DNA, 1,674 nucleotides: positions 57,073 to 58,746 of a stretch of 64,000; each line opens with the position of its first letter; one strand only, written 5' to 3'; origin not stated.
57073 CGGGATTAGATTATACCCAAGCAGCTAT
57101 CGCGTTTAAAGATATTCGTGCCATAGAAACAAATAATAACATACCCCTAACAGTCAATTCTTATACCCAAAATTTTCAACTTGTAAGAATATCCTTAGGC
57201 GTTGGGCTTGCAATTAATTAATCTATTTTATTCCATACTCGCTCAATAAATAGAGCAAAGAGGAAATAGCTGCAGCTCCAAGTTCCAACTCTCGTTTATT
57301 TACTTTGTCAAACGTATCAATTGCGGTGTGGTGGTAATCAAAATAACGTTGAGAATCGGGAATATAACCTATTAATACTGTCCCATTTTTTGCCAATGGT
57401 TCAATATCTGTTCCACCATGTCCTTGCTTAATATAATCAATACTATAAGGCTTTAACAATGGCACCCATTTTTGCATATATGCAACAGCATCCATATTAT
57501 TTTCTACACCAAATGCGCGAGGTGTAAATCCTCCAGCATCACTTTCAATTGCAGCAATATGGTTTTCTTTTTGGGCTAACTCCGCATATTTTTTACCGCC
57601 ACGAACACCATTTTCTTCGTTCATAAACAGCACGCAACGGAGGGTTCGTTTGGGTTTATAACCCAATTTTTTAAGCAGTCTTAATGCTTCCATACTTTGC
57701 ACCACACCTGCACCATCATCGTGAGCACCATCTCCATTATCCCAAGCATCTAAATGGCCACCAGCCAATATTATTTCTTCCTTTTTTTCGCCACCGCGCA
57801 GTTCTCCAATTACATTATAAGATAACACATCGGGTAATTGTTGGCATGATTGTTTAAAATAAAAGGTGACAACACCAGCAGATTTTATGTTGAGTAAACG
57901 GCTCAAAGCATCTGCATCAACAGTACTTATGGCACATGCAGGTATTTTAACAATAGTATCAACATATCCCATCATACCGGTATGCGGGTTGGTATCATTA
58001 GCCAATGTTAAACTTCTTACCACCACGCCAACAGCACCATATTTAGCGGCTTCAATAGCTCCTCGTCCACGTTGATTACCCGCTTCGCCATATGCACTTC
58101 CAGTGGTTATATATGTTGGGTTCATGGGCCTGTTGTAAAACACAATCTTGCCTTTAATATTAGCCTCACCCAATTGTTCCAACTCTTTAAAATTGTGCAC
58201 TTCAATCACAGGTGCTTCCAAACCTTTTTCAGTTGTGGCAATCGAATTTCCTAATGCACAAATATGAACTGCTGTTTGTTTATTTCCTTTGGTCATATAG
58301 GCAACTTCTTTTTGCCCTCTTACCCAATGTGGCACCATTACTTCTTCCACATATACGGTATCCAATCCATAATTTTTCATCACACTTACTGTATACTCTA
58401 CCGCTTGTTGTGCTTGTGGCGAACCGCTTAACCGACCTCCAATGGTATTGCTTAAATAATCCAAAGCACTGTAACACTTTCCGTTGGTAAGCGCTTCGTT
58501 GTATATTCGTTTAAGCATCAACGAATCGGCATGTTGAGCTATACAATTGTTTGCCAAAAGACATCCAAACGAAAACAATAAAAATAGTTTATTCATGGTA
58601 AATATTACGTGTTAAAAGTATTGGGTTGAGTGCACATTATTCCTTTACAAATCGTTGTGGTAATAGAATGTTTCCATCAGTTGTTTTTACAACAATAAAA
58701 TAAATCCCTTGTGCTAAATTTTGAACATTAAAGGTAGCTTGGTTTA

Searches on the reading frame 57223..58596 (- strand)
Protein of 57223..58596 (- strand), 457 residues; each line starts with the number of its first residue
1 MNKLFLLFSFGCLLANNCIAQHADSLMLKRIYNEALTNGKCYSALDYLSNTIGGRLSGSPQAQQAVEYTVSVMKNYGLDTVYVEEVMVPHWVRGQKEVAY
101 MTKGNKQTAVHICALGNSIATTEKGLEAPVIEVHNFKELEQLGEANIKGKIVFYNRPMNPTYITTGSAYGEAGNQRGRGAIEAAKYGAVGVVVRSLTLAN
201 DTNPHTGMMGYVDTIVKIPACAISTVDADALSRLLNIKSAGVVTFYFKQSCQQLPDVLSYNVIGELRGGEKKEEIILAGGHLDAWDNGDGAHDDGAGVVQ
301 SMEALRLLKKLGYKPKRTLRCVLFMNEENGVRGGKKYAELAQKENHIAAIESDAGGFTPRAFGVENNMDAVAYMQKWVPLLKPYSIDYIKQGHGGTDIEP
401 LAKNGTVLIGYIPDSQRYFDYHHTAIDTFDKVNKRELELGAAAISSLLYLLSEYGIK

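Call 61: search_protein_families(library=pfam, proteins=[window:57223-58596:-], max_evalue=0.00001)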
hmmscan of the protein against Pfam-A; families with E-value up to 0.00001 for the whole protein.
window:57223-58596:- (457 aa): 2 families
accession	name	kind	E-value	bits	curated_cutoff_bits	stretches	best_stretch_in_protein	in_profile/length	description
PF04389.22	Peptidase_M28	-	7.5e-27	94.7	21.3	1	261-442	1-187/193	Peptidase family M28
PF01546.33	Peptidase_M20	-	4.1e-07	30.5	24.6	1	288-349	30-91/206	Peptidase family M20/M25/M40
